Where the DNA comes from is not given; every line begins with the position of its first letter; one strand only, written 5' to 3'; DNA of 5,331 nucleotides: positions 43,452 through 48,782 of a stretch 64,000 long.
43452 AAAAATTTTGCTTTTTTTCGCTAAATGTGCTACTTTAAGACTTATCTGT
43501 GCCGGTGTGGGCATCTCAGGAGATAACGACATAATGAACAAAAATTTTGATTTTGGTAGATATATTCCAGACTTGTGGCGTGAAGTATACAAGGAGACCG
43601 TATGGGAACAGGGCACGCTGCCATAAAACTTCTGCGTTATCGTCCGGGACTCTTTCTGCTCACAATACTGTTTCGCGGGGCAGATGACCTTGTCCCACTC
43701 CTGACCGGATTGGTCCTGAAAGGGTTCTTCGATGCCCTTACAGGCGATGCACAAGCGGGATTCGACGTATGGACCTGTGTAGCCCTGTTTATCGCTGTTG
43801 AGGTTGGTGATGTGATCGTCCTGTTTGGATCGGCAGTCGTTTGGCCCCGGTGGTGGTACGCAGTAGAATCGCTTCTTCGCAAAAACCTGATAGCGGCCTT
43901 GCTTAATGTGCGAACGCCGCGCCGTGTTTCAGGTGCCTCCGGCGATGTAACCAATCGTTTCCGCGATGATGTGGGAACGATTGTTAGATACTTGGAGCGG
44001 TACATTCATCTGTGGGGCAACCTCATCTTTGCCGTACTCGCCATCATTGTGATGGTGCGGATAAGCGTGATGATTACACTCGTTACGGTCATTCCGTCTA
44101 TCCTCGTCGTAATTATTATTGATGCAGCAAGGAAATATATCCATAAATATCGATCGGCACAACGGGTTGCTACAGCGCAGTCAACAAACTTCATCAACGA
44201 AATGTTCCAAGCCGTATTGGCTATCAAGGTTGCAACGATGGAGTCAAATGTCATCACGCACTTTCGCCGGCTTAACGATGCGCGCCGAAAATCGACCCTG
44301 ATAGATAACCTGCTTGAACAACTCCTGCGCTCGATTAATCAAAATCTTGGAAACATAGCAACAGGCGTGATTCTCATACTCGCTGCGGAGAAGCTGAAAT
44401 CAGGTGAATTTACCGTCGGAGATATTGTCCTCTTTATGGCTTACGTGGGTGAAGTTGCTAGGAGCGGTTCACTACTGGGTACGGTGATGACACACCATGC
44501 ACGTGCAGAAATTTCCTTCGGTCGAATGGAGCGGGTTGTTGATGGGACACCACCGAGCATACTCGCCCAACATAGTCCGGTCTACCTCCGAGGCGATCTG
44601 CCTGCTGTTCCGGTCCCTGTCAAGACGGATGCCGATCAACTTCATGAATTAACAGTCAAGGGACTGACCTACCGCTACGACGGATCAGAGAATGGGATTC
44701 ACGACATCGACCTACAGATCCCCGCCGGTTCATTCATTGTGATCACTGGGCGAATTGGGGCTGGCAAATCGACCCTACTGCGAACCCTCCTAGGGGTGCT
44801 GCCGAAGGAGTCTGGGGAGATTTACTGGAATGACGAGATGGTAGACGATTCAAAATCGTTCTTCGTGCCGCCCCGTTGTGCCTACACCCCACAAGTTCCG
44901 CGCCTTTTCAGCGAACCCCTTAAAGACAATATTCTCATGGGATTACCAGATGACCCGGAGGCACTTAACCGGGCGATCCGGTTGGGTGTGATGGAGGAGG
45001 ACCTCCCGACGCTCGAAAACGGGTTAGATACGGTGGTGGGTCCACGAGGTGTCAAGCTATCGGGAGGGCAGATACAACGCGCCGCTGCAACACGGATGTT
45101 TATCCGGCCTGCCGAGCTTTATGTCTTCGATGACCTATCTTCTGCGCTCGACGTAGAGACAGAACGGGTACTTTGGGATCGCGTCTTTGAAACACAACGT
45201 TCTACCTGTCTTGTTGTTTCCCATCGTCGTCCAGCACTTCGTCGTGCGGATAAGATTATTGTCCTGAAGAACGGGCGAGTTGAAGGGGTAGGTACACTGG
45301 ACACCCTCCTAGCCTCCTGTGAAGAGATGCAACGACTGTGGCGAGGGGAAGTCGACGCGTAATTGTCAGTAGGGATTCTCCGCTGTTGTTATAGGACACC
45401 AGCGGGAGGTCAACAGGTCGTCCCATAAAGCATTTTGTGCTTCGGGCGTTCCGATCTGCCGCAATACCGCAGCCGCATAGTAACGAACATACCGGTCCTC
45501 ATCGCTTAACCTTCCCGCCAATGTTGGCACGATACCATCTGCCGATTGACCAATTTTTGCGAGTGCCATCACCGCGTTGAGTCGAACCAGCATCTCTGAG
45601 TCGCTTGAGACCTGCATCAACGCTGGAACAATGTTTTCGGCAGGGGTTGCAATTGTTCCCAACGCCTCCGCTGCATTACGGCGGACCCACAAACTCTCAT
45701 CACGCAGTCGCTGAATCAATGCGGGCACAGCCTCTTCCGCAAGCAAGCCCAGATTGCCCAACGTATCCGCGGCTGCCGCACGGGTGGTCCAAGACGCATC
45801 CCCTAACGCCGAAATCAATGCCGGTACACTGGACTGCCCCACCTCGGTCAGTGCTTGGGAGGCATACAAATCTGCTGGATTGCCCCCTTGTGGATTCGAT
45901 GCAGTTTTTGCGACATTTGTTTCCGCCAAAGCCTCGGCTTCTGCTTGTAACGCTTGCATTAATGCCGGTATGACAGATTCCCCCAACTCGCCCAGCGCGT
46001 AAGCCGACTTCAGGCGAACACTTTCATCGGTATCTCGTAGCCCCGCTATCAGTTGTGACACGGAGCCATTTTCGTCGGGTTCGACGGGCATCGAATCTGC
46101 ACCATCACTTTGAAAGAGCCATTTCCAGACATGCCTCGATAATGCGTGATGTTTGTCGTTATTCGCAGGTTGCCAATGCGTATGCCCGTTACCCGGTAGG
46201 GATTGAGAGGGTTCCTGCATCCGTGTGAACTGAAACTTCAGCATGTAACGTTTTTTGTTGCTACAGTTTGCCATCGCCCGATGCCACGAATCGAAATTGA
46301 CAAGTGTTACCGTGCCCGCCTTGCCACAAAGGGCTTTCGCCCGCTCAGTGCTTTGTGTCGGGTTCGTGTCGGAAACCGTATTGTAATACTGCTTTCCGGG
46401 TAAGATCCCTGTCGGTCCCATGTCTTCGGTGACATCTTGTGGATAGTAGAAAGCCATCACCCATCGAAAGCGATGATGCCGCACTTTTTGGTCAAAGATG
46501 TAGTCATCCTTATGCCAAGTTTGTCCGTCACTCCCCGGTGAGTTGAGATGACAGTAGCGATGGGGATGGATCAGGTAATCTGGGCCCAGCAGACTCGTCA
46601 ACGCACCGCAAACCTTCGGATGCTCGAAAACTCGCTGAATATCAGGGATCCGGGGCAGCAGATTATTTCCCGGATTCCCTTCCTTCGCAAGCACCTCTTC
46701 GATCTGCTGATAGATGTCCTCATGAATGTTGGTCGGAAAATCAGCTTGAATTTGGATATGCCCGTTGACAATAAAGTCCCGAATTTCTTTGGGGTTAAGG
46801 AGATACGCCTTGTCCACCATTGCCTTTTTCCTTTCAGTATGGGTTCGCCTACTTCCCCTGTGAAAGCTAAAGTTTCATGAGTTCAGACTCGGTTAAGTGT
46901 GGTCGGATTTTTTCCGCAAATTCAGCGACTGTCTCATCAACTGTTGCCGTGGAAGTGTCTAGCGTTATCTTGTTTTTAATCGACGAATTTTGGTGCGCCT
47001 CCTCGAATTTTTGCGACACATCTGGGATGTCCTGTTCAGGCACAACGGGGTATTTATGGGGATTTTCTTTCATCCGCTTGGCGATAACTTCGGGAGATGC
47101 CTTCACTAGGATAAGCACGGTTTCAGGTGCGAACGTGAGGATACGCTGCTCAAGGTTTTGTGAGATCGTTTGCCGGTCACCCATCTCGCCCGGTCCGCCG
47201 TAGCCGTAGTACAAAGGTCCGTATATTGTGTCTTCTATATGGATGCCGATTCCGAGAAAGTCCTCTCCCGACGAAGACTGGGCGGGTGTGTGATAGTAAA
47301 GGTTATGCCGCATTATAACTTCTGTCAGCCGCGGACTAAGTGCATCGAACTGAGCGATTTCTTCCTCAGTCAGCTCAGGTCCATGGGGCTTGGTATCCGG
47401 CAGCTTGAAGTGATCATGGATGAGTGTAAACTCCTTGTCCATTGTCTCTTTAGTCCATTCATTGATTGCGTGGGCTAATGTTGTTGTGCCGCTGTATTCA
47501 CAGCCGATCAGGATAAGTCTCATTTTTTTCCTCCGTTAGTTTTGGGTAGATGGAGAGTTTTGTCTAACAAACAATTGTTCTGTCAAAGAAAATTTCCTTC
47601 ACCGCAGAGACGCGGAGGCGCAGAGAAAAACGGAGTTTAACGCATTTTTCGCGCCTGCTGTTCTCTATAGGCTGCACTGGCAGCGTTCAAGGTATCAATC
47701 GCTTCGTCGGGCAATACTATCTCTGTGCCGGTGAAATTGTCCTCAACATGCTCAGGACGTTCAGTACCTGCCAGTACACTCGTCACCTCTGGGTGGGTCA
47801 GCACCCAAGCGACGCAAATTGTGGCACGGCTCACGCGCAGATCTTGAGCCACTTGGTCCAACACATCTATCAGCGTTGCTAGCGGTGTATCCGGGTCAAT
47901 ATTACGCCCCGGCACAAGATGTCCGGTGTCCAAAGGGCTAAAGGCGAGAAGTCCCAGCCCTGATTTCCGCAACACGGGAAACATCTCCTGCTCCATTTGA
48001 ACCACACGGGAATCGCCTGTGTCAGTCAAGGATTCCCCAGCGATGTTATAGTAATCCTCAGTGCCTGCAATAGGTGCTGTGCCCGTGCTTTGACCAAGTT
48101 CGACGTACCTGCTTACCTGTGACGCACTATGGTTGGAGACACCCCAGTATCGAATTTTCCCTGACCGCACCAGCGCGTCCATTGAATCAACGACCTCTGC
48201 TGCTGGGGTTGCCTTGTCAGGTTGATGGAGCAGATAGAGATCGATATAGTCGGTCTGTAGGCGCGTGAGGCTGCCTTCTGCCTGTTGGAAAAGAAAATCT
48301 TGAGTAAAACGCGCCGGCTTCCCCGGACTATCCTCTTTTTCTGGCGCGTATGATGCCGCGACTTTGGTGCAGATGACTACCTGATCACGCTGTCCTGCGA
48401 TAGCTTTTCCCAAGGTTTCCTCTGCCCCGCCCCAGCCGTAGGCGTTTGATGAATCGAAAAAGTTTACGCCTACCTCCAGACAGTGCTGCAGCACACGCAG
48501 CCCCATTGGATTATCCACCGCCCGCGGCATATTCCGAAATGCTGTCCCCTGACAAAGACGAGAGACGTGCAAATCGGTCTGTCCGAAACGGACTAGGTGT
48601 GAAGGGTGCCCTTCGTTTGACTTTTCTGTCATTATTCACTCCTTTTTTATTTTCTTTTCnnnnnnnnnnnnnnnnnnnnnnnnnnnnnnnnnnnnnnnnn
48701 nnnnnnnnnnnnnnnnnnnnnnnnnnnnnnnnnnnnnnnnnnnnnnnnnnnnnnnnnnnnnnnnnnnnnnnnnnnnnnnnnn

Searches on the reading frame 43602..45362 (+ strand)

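Call 80: search_protein_families(library=pfam, proteins=[window:43602-45362:+], max_evalue=0.00001)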
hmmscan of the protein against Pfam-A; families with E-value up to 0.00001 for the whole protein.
window:43602-45362:+ (586 aa): 3 families
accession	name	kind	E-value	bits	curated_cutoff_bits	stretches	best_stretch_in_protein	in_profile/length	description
PF00664.28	ABC_membrane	-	5.2e-21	76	28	1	20-282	3-267/274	ABC transporter transmembrane region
PF00005.33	ABC_tran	-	3.2e-18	67.1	25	1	367-511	2-134/137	ABC transporter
PF02463.25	SMC_N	-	3.7e-07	30.2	40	0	486-556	137-212/220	RecF/RecN/SMC N terminal domain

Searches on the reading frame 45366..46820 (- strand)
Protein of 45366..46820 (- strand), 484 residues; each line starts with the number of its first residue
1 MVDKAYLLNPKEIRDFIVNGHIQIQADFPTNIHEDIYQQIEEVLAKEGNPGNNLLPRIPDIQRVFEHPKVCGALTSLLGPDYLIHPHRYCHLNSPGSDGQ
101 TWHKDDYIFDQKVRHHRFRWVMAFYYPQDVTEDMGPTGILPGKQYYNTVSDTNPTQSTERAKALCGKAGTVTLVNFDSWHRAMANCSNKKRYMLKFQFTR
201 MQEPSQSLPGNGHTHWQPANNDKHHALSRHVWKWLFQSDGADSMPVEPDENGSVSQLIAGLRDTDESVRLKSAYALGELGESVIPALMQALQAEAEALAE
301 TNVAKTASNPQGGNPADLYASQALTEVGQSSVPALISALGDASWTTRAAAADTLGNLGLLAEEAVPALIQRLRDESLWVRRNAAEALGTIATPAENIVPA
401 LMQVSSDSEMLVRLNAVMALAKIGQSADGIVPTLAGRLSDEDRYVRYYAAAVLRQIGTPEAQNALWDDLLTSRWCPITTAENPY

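Call 80: search_protein_families(library=pfam, proteins=[window:45366-46820:-], max_evalue=0.00001)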
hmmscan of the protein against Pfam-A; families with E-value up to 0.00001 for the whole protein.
window:45366-46820:- (484 aa): 8 families
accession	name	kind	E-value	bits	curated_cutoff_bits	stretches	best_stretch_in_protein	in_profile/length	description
PF13646.12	HEAT_2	-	2.4e-34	117.9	27.7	3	320-387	20-87/88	HEAT repeats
PF02985.28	HEAT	-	8.5e-29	97.3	23.5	0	365-391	2-28/31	HEAT repeat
PF13513.12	HEAT_EZ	-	6.1e-19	68.5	27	0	344-390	1-55/55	HEAT-like repeat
PF03130.22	HEAT_PBS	-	2.5e-18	64.9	20.9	0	268-292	1-26/27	PBS lyase HEAT-like repeat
PF05721.19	PhyH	-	8.9e-12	46.2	22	1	63-191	63-211/213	Phytanoyl-CoA dioxygenase (PhyH)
PF00514.29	Arm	-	3.4e-09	36.9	20.6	0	363-391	12-40/41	Armadillo/beta-catenin-like repeat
PF12717.13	Cnd1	-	1.3e-08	35.5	26.4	0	395-458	20-87/162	non-SMC mitotic condensation complex subunit 1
PF24714.1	TOR1L1_N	-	1.2e-06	28.5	43.3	0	326-364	207-245/281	TORTIFOLIA1 N-terminal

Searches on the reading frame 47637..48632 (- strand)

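Call 80: search_protein_families(library=pfam, proteins=[window:47637-48632:-], max_evalue=0.00001)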
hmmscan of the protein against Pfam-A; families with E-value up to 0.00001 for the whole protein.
window:47637-48632:- (331 aa): 1 family
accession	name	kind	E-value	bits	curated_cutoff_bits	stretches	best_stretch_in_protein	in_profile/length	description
PF00248.27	Aldo_ket_red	-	2.4e-54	184.8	24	1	26-318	2-289/291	Aldo/keto reductase family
